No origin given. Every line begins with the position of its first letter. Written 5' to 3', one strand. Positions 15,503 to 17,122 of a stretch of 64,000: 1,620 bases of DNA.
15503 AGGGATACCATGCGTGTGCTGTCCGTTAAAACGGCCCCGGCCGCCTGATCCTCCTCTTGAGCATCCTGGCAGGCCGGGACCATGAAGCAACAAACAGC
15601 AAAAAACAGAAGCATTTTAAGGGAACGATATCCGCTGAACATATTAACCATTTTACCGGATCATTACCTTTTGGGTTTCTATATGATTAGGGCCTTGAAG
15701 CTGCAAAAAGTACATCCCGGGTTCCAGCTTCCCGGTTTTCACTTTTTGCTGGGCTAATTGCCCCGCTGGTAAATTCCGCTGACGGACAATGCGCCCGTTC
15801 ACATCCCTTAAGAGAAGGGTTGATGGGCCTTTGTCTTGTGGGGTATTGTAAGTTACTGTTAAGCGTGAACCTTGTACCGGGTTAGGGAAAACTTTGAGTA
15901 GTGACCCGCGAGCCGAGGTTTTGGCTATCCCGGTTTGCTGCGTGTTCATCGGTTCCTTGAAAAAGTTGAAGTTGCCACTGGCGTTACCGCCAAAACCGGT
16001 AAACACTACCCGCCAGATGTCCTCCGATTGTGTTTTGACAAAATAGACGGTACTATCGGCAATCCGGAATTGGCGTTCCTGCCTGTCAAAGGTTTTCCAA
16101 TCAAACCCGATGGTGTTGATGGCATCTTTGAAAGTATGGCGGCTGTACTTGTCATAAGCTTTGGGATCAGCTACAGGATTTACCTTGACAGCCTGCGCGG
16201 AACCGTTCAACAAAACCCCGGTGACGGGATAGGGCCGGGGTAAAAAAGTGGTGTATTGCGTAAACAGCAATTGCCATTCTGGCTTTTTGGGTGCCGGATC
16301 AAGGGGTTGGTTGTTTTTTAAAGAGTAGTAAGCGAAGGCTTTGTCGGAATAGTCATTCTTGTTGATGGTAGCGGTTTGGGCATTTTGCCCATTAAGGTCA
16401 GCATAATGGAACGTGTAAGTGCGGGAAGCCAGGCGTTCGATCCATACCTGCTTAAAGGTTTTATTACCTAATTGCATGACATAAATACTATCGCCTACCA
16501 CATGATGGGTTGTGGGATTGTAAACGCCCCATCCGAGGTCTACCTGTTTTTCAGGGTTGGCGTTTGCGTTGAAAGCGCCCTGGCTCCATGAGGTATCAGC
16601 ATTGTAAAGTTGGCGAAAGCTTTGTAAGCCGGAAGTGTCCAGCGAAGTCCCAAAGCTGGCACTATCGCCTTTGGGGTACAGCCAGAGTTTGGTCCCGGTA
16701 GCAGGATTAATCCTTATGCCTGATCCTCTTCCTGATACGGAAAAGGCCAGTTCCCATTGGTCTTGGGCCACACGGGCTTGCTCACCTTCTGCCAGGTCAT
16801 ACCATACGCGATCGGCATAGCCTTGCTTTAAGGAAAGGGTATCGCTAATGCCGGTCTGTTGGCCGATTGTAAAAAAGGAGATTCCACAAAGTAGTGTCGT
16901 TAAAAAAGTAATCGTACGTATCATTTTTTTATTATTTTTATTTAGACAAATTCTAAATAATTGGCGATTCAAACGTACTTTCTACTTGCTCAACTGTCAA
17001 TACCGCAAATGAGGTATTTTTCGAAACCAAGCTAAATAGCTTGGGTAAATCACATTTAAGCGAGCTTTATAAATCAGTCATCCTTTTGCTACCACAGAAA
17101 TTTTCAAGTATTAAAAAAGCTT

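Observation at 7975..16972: Complete heme acquisition locus whose first gene is an HmuY-like paralog carrying a T9SS secretion tail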

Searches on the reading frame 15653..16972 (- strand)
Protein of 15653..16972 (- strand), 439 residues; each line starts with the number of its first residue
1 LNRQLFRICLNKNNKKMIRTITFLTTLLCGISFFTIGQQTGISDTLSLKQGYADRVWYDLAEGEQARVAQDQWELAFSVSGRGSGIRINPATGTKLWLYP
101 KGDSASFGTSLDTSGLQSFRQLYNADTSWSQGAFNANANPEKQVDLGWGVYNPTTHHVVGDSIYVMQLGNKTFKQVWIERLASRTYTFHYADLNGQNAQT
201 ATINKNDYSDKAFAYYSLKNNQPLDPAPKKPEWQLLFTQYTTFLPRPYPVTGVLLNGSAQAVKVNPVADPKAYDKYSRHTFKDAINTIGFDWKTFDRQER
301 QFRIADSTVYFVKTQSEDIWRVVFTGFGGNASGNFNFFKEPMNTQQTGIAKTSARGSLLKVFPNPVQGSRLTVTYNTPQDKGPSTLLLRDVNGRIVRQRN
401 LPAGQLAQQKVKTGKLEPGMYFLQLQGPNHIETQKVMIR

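Call 3: search_protein_families(library=pfam, proteins=[window:15653-16972:-], max_evalue=0.01)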
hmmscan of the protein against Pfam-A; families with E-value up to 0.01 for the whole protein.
window:15653-16972:- (439 aa): 2 families
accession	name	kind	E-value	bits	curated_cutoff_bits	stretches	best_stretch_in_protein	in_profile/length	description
PF18962.6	Por_Secre_tail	-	4.8e-10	40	27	1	361-438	1-75/75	Secretion system C-terminal sorting domain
PF14064.11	HmuY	-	3.6e-06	27.6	27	1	52-333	2-148/157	HmuY protein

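Call 4: search_protein_families(library=ncbifam, proteins=[window:15653-16972:-], max_evalue=0.01)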
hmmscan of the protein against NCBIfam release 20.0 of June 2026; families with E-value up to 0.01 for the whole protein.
window:15653-16972:- (439 aa): 2 families
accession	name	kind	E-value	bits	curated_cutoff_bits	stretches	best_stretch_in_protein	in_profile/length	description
TIGR04183.1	Por_Secre_tail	domain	8.6e-10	38.5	23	1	361-439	1-72/72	T9SS type A sorting domain-containing protein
NF038113.1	T9SSA_dep_M36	equivalog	6.5e-08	31.2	885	1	336-439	769-869/869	T9SS-dependent M36 family metallopeptidase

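Call 6: search_solved_structures(query=window:15653-16972:-, max_evalue=10, show_alignments=2)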
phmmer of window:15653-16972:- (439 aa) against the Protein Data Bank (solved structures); distinct sequences matched with E-value up to 10: 0.

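Call 8: find_homologous_proteins(query=window:15653-16972:-, max_evalue=0.001)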
Query window:15653-16972:- (439 aa): 258 proteins with E <= 0.001 among 3318 candidates; the best 120 are listed.
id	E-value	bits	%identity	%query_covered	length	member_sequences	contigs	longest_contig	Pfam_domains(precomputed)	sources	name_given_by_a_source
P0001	2.1e-282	954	98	96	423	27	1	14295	PF18962.8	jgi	-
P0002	2.2e-160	552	57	96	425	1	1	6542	PF18962.8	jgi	jgi:hypothetical protein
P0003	1.8e-107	378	45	91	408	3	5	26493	PF18962.8,PF14064.12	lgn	-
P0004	6.5e-106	373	44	91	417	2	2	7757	PF18962.8,PF14064.12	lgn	-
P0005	8.2e-105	369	42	95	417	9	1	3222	PF18962.8,PF14064.12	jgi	jgi:uncharacterized protein YjbI with pentapeptide repeats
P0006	5.5e-103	363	42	94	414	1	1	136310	PF18962.8,PF14064.12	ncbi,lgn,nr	ncbi:MAG: T9SS type A sorting domain-containing protein [Bacteroidetes bacterium]|nr:T9SS type A sor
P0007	7.4e-103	363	42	95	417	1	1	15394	PF18962.8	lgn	-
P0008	1.3e-102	362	43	93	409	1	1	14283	PF18962.8,PF14064.12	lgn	-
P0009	3.7e-102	360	41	99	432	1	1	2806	PF18962.8,PF14064.12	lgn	-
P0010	8.8e-102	359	43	92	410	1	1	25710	PF18962.8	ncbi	ncbi:MAG: T9SS type A sorting domain-containing protein [Salibacteraceae bacterium]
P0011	4.4e-101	357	43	91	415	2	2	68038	PF18962.8,PF14064.12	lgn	-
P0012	5.6e-101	356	40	95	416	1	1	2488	PF18962.8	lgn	-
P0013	5.0e-100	353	43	98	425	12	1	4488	PF18962.8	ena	-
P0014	9.8e-100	352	42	94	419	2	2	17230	PF18962.8,PF14064.12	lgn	-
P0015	1.6e-99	352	42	95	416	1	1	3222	PF18962.8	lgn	-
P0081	1.5e-85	305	40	95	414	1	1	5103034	PF18962.8,PF14064.12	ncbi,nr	ncbi:T9SS type A sorting domain-containing protein [bacterium SCSIO 12741]|nr:T9SS type A sorting do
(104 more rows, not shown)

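Call 10: find_encoding_contigs(protein=P0081, flank=10000, max_places=2)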
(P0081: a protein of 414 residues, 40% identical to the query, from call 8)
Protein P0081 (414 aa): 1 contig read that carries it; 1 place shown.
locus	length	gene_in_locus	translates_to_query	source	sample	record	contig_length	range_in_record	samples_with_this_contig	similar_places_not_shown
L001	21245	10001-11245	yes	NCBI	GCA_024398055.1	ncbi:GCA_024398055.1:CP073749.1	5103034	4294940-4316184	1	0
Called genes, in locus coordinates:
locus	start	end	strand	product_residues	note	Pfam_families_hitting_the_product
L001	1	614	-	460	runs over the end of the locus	-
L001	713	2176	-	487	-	PF00672:HAMP, PF00512:HisKA, PF02518:HATPase_c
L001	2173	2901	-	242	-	PF00072:Response_reg, PF00486:Trans_reg_C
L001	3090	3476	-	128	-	-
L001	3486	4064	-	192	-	PF04542:Sigma70_r2, PF08281:Sigma70_r4_2, PF04545:Sigma70_r4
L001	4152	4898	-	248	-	PF00072:Response_reg, PF04397:LytTR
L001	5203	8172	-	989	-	PF07494:Reg_prop (faint), PF07495:Y_Y_Y, PF06580:His_kinase, PF02518:HATPase_c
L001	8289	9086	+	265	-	-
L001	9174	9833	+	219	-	PF00072:Response_reg, PF00196:GerE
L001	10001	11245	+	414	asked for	PF14064:HmuY (faint), PF18962:Por_Secre_tail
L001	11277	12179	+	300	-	PF01903:CbiX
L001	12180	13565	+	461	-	PF04205:FMN_bind, PF12801:Fer4_5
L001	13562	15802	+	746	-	PF13620:CarboxypepD_reg (faint), PF13715:CarbopepD_reg_2 (weak), PF07715:Plug, PF00593:TonB_dep_Rec_b-barrel, PF14905:OMP_b-brl_3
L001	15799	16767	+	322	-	PF14064:HmuY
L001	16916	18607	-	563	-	-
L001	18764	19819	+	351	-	PF03150:CCP_MauG, PF00034:Cytochrom_C (faint)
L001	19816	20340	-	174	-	PF12867:DinB_2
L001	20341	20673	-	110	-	PF03992:ABM (weak)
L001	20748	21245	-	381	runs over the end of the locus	PF00266:Aminotran_5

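Call 13: find_related_loci(query=A2, collection=genome_contigs, flank=10000)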
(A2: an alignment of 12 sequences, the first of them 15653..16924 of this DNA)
Query A2 (423 aa) in genome_contigs; peptide patterns used: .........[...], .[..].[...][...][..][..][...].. (x = any residue, [..] = any of these).
277 stretches matched a pattern; 238 encode a relative of the query (tblastn E <= 1e-3); the best 80 are kept; 80 distinct loci.
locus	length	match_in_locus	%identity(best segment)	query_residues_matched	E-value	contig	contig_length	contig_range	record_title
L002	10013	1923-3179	44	2-423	7e-112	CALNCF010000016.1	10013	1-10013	MAG TPA_asm: uncultured Sphingobacteriaceae bacterium isolate SRR1561996_bin.183_CONCOCT_v1.1_MAG genome assembly, conti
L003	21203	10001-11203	43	7-411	8e-107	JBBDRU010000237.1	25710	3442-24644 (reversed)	MAG: Salibacteraceae bacterium isolate LejiaC_41_11 Lejia_C_4408_length_25710_cov_8, whole genome shotgun sequence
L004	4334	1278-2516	42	7-423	9e-107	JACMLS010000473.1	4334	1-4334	MAG: Bacteroidia bacterium isolate ES-bin-35 ES-bin-35-contig-k141_6039873, whole genome shotgun sequence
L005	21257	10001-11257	40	1-423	7e-105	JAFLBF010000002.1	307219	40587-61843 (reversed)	MAG: Bacteroidetes bacterium isolate UWPOB_BACT3 gnl_X_OJEEJDBO_2, whole genome shotgun sequence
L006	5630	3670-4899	42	11-423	4e-105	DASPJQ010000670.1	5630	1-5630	MAG TPA_asm: Flavobacteriales bacterium isolate SMAG_U12014 k141_1041974, whole genome shotgun sequence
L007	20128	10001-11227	41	2-421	5e-104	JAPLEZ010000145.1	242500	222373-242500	MAG: Bacteroidetes bacterium isolate LacPavin_0818_WC40_MAG_38_10 LacPavin_0818_WC40_scaffold_486376, whole genome shotg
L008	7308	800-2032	42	13-423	6e-104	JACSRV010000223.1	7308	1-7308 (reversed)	MAG: Chitinophagaceae bacterium isolate BA1 contig-70_14475, whole genome shotgun sequence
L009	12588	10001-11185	43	26-423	2e-103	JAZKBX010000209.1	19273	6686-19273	MAG: Bacteroidota bacterium isolate ADI_H3L2_122-bin010_1 ADIH3L2_B010_1_000000000209, whole genome shotgun sequence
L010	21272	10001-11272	42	1-423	4e-103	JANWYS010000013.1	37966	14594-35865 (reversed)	MAG: Cytophagaceae bacterium isolate SKYG76 NODE_13_length_37966_cov_11.067012, whole genome shotgun sequence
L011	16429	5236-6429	40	23-423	7e-103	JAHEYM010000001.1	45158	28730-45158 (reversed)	MAG: Bacteroidetes bacterium isolate nzgw128 NODE_1049_length_45159_cov_2.932546, whole genome shotgun sequence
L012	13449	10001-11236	39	7-423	4e-102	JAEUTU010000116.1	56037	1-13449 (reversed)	MAG: Bacteroidia bacterium isolate new MAG-337 k141_2113365, whole genome shotgun sequence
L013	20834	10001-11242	42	10-423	5e-102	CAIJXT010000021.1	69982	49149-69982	MAG: uncultured Bacteroidetes bacterium isolate Loclat_bin-10221 genome assembly, contig: bin-10221:21/35, whole genome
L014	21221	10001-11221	42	11-422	2e-101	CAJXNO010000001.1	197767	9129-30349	MAG TPA_asm: uncultured Flavobacteriales bacterium isolate SRR6854295_bin.3_MetaBAT_v2.12.1_MAG genome assembly, contig:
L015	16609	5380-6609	42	7-422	3e-101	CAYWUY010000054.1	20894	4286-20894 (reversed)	MAG TPA_asm: uncultured Flavipsychrobacter sp. isolate SRP285395_co2_134 genome assembly, contig: NODE_4061_length_20894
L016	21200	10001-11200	39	15-423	6e-101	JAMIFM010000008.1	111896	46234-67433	MAG: Bacteroidia bacterium isolate UR_AS_metabat.4 k201_934254, whole genome shotgun sequence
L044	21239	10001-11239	39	2-423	4e-95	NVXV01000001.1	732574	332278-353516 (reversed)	MAG: Fluviicola sp. isolate NORP2 Contig_source1383C_3, whole genome shotgun sequence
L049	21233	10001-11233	39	13-423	3e-94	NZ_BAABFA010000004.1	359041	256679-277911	Nemorincola caseinilytica strain JCM 32105 sequence04, whole genome shotgun sequence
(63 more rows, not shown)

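Call 20: predict_structure(alignment_id=A1)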
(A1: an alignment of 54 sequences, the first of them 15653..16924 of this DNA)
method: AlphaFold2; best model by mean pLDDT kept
length: 423 residues; sequences in the alignment: 54
mean_pLDDT: 91.7   pTM: 0.72
mean pLDDT of the five models: 91.7, 91.7, 90.9, 90.9, 90.8
residues with pLDDT >= 90: 347; 70-90: 50; 50-70: 17; < 50: 9
segments of 3 or more residues with pLDDT < 50: 330-338
pLDDT, mean of each block of 10 residues (from residue 1): 73 64 82 96 94 94 91 96 92 93 96 95 94 96 97 97 97 98 98 94 96 87 94 95 94 95 96 96 95 96 96 96 81 45 93 93 89 96 93 95 97 91 96
secondary structure, 60 per line:
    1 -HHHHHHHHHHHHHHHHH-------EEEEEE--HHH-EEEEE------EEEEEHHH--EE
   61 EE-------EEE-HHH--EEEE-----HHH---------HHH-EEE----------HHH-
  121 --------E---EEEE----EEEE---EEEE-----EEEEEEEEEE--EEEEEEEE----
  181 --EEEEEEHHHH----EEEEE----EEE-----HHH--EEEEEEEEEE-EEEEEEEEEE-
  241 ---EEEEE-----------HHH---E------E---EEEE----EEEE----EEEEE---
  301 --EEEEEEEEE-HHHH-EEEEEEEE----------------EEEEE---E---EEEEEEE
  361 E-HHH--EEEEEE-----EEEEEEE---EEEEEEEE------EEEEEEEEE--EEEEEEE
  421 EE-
elements in order: H2-18 E26-31 E38-42 E49-53 E59-62 E70-72 E79-82 E104-106 E133-136 E141-144 E148-151 E157-166 E169-176 E183-188 H189-192 E197-201 E206-208 E219-228 E230-239 E244-248 E277-280 E285-288 E293-297 E303-311 H313-316 E318-325 E342-346 E354-361 E368-373 E379-385 E389-396 E403-411 E414-422

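Call 25: fold_search(model_id=the predicted structure, library=pdb)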
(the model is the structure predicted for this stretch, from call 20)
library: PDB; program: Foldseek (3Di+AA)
matches with E <= 10: 1418; with E <= 0.001: 12
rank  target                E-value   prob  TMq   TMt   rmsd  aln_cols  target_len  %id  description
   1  6za2_B                1.5e-05  0.98  0.18  0.08  25.8       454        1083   10  Crystal structure of dimeric latent PorU from Porphyromonas gingivalis (released 2021-09-29)
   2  9v6n_B                6.0e-05  0.63  0.14  0.14  29.5       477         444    8  Block based reconstruction of RVFV GnGc-Fab140 complex (released 2025-12-24)
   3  7ptp_A                1.7e-04  0.90  0.18  0.11  20.2       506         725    9  In-situ structure of pentameric S-layer protein (released 2021-12-15)
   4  7c7u_B                3.1e-04  0.72  0.16  0.12  21.7       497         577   10  Biofilm associated protein - BSP domain (released 2021-05-12)
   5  6leg_A                5.6e-04  0.93  0.15  0.11  18.1       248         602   10  Structure of E. coli beta-glucuronidase complex with uronic isofagomine (released 2021-01-27)
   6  6egt_A                6.2e-04  0.33  0.13  0.13  30.0       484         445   10  Structure of RVFV envelope protein Gc in postfusion conformation in complex with MES (released 2017-11-01)
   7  8qb1_A                7.2e-04  1.00  0.16  0.71   3.2        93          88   16  C-terminal domain of mirolase from Tannerella forsythia (released 2024-02-28)
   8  7c7u_A                7.2e-04  0.60  0.16  0.12  22.5       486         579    9  Biofilm associated protein - BSP domain (released 2021-05-12)
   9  6leg_C                8.1e-04  0.89  0.15  0.11  19.0       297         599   11  Structure of E. coli beta-glucuronidase complex with uronic isofagomine (released 2021-01-27)
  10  6ivz_A                8.1e-04  0.44  0.15  0.16  28.2       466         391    7  Crystal structure of 5A ScFv complexed with YFV-China sE in postfusion state (released 2019-02-13)
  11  4g5a_A                9.0e-04  1.00  0.15  0.56   3.1        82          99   20  Crystal structure of a putative member of duf 3244 protein family (BT_1867) from Bacteroides thetaiotaomicron VPI-5482 (released 2012-09-19)
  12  6egt_C                9.4e-04  0.28  0.13  0.13  29.5       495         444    9  Structure of RVFV envelope protein Gc in postfusion conformation in complex with MES (released 2017-11-01)
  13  2xwx_A                1.1e-03  0.80  0.16  0.17  20.1       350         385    8  Vibrio cholerae colonization factor GbpA crystal structure (released 2011-11-16)
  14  8gul_A                1.2e-03  0.75  0.16  0.14  17.5       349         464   10  Chitin-active AA10 LPMO (GbpA) complexed with Cu(II) from Vibrio campbellii (released 2023-06-21)
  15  6egu_B                1.2e-03  0.23  0.13  0.13  29.9       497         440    9  Structure of RVFV envelope protein Gc in postfusion conformation in complex with 1,2-dipropionyl-sn-glycero-3-phosphoc (released 2017-11-01)
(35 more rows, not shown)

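Call 29: search_solved_structures(query=A1, max_evalue=1, show_alignments=5)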
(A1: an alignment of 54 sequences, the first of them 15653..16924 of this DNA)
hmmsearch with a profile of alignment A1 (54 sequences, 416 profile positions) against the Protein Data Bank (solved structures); distinct sequences matched with E-value up to 1: 12.
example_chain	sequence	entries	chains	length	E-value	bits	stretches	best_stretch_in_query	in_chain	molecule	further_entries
8glk_D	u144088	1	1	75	2.2e-08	36.2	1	336-416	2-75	Endonuclease I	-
8glj_D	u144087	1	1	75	2.4e-07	32.8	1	336-416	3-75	Por secretion system C-terminal sorting domain-containing protein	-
5jvk_A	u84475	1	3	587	3.1e-07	32.4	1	325-416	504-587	Uncharacterized protein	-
7pzj_A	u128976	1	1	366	0.0001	24.1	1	330-411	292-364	Lipase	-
8b6a_A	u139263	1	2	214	0.00017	23.4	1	181-223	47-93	Conserved hypothetical lipoprotein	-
8qb1_A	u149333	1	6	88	0.00025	22.8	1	335-415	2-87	Mirolase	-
8s80_A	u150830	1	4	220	0.0063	18.2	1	358-412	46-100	S-layer protein sap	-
5m11_A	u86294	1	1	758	0.031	16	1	325-412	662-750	Immunoreactive 84kD antigen PG93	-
8c47_B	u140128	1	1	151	0.24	13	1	289-364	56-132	Profilin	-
5hfs_A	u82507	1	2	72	0.32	12.6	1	358-416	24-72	Gingipain R2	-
9uaj_A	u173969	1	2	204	0.55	11.8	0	137-177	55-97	PcOvo5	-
7pq4_A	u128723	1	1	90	0.59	11.7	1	359-416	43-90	Arginine-specific cysteine proteinase (Arg-gingipain)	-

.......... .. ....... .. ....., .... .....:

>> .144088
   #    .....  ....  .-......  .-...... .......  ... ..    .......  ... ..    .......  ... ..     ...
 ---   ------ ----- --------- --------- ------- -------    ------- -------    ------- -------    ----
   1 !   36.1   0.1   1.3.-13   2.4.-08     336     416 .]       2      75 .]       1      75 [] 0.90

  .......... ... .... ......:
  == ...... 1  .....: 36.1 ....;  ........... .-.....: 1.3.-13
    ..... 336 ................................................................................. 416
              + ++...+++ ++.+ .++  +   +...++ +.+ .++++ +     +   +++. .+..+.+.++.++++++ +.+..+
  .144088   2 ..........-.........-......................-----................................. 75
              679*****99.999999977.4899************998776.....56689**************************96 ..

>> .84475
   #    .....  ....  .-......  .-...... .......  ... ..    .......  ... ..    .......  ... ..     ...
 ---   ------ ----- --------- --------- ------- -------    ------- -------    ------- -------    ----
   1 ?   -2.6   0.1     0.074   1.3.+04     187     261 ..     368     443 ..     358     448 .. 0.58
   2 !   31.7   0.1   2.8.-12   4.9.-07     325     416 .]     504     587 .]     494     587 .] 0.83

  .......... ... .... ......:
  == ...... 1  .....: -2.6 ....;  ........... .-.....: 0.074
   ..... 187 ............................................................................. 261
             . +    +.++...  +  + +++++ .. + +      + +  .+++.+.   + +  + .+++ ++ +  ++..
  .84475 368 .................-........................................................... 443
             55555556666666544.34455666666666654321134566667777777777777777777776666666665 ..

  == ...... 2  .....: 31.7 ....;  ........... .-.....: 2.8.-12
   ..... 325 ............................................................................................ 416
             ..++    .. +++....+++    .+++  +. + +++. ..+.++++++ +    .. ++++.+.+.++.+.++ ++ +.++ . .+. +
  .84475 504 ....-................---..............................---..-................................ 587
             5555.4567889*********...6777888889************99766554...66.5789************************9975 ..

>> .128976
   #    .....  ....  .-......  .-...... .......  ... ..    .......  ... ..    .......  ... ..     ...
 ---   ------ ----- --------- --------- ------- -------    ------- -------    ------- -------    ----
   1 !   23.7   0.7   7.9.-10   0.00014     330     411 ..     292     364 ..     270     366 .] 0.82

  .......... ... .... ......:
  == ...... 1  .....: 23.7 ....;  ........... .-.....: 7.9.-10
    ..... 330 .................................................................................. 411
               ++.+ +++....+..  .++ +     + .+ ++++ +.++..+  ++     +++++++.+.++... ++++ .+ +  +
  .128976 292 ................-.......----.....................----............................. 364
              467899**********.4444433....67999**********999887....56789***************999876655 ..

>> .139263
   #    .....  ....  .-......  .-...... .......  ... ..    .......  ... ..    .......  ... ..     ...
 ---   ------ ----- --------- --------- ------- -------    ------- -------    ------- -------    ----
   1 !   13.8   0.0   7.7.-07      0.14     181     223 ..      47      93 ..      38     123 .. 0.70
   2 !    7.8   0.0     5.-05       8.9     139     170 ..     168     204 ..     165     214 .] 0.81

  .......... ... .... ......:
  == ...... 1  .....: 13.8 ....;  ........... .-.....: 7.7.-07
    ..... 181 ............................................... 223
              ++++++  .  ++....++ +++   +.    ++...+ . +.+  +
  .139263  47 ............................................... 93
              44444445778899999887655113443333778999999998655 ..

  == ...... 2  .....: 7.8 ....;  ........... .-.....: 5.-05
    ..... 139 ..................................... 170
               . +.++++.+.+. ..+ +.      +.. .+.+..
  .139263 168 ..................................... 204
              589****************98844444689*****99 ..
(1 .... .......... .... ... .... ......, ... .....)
